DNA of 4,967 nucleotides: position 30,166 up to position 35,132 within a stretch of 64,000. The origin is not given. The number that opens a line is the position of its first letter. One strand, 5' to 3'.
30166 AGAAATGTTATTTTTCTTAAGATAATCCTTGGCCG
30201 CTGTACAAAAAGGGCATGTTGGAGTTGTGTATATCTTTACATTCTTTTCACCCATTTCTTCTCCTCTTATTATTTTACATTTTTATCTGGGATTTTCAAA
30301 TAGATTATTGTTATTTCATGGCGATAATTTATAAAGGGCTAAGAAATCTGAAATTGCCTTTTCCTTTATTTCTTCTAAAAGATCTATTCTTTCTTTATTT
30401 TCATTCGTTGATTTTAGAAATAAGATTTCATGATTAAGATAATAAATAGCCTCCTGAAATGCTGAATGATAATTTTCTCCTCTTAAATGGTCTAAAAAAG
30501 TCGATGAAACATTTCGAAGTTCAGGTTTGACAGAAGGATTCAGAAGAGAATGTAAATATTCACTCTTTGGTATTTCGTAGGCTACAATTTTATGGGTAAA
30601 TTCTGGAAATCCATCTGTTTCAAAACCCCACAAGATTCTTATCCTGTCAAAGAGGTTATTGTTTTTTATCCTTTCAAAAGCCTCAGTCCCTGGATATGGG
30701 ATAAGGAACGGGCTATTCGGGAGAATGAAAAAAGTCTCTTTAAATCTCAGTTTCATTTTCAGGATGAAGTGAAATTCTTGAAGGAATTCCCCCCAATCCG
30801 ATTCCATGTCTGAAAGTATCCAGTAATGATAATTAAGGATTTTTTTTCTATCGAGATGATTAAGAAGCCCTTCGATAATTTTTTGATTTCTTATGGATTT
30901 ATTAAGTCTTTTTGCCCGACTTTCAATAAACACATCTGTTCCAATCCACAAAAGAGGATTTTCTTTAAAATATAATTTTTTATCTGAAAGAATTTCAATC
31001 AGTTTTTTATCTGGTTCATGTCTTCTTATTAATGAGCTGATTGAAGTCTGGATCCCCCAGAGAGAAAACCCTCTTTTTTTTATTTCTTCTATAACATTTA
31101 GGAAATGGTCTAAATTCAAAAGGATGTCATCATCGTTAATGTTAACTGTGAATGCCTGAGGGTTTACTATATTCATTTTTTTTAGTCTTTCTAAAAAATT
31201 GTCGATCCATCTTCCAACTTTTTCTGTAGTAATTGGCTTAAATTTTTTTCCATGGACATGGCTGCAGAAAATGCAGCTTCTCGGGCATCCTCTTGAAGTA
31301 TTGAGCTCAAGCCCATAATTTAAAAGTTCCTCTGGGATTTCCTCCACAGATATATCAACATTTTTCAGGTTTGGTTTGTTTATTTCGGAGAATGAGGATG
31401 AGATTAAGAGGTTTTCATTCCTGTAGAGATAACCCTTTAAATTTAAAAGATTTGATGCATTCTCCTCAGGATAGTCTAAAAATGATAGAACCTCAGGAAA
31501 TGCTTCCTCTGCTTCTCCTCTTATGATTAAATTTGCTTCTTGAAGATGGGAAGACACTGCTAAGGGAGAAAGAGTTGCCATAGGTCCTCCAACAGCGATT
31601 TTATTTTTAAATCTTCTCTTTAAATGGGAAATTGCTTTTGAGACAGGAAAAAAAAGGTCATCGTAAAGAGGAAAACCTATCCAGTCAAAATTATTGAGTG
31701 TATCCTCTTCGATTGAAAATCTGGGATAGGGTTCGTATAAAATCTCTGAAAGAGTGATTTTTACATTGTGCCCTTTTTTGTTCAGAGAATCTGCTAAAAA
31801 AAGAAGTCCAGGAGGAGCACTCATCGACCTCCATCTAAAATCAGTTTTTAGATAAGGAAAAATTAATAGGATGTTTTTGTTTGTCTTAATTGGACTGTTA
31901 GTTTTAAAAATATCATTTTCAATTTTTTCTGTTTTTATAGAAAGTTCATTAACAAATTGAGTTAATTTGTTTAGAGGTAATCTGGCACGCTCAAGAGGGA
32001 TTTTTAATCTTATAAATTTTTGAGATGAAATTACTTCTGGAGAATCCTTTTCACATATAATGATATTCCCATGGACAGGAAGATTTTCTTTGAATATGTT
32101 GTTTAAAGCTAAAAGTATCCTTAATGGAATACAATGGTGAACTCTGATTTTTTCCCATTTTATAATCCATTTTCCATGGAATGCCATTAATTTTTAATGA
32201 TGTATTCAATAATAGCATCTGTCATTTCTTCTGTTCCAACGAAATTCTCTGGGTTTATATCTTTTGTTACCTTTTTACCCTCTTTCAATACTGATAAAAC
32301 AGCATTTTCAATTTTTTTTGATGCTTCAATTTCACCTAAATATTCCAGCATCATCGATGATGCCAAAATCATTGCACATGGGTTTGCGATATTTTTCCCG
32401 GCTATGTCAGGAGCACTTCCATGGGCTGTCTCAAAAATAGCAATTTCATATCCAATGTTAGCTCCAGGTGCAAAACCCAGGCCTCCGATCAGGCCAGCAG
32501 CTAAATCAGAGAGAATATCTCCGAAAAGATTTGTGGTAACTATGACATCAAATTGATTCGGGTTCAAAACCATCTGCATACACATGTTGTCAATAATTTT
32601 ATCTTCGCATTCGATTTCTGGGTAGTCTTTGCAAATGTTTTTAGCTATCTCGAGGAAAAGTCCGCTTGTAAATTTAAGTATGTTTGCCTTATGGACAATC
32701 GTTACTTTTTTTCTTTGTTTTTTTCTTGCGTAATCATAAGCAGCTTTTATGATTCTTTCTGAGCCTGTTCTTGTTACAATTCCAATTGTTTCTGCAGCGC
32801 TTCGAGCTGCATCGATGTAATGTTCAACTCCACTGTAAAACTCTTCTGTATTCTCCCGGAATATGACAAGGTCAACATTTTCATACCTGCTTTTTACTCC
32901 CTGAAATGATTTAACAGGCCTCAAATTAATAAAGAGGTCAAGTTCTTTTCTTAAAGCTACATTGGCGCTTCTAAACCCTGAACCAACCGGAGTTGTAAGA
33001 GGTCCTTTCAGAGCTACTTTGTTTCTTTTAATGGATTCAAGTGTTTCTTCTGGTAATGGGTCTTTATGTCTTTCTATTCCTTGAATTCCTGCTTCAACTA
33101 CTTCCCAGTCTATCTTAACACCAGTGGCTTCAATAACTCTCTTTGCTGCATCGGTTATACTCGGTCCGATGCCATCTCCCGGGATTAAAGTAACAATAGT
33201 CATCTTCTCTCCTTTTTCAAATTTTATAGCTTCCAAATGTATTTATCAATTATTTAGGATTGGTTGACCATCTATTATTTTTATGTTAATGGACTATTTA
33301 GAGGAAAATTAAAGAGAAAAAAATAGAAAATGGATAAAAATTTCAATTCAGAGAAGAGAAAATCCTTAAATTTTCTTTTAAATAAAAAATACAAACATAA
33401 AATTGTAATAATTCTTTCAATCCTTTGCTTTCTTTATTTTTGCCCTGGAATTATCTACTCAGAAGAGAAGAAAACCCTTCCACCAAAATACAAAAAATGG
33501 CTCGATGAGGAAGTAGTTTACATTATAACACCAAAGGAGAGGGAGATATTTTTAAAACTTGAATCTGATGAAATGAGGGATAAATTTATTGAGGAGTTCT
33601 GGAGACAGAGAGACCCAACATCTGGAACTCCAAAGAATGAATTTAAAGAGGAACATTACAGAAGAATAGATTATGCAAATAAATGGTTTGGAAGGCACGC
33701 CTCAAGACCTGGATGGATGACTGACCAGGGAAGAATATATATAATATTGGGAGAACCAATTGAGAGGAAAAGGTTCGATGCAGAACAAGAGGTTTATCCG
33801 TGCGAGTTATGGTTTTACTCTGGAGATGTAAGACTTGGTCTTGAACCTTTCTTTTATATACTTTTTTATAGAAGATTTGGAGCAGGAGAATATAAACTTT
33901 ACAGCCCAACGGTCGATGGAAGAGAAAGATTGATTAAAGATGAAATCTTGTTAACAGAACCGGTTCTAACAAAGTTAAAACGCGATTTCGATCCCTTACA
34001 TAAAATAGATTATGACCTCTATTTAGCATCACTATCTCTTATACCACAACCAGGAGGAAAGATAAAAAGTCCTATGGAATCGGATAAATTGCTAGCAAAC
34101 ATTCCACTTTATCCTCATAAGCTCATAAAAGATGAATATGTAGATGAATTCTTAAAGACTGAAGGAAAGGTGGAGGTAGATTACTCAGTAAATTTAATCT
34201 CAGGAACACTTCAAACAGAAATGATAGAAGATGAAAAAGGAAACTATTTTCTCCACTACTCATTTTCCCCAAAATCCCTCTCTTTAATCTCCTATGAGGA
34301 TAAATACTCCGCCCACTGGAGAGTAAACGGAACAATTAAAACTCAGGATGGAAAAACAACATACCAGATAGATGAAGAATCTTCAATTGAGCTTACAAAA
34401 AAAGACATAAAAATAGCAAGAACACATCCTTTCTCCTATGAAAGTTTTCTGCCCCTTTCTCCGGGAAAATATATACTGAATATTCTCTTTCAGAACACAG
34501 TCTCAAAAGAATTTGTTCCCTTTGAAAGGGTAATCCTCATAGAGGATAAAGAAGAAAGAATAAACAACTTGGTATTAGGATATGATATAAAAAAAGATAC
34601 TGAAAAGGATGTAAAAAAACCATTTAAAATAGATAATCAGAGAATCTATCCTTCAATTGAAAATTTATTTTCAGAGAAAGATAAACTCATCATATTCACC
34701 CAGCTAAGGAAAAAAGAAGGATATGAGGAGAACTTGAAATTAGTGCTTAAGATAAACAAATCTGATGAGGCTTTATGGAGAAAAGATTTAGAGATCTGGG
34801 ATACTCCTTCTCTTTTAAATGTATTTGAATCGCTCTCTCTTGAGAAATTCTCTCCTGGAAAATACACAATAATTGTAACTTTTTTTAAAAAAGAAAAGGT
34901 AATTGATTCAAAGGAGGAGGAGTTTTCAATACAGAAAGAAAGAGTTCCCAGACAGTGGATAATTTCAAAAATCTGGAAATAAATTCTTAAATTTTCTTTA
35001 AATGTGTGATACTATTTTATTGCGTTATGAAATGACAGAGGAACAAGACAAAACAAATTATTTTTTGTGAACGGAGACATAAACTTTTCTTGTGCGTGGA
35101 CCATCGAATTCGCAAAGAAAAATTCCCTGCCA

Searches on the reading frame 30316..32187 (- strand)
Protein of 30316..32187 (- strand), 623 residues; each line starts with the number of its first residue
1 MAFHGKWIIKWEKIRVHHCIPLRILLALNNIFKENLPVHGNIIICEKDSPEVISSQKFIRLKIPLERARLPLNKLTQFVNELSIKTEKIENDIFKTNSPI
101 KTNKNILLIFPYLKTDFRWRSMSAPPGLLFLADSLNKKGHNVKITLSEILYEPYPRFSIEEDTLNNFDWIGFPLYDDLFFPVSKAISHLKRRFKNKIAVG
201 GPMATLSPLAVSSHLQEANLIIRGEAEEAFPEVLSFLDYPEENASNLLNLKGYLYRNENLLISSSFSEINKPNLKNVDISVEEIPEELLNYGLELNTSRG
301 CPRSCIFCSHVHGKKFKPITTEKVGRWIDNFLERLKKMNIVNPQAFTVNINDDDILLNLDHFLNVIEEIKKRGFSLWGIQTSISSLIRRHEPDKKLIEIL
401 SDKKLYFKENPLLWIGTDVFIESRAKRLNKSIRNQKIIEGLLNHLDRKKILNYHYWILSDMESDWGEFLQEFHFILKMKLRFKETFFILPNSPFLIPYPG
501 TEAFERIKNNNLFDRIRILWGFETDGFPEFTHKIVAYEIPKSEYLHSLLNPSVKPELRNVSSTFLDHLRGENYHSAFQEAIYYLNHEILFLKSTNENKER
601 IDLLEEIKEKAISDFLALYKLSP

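Call 75: search_protein_families(library=pfam, proteins=[window:30316-32187:-], max_evalue=0.00001)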
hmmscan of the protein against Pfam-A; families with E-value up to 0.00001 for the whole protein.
window:30316-32187:- (623 aa): 1 family
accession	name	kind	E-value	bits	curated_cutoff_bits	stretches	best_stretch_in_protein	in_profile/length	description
PF02310.24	B12-binding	-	2e-06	28.1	32.1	1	125-233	14-120/121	B12 binding domain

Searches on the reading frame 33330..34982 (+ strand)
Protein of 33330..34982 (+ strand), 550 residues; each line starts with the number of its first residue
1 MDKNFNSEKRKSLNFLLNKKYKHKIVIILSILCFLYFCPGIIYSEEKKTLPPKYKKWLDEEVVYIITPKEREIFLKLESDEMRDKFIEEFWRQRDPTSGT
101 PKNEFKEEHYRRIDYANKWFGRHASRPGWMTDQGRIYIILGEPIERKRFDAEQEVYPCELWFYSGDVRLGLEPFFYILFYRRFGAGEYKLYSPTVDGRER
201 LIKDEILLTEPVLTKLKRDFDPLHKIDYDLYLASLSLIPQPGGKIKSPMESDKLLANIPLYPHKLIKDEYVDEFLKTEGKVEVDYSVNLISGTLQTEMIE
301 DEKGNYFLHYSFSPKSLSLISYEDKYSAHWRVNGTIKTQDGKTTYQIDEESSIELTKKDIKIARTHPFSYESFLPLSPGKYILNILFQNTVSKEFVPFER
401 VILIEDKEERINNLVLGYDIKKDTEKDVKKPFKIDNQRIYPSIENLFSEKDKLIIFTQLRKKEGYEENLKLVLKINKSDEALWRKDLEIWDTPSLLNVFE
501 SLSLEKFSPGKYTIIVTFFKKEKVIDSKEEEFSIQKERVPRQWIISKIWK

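Call 75: search_protein_families(library=pfam, proteins=[window:33330-34982:+], max_evalue=0.00001)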
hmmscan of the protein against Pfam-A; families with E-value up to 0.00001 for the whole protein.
window:33330-34982:+ (550 aa): 1 family
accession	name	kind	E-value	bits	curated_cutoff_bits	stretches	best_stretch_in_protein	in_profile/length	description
PF20094.4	GWxTD_dom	-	2.4e-14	53.9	26.9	1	57-164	32-127/172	GWxTD domain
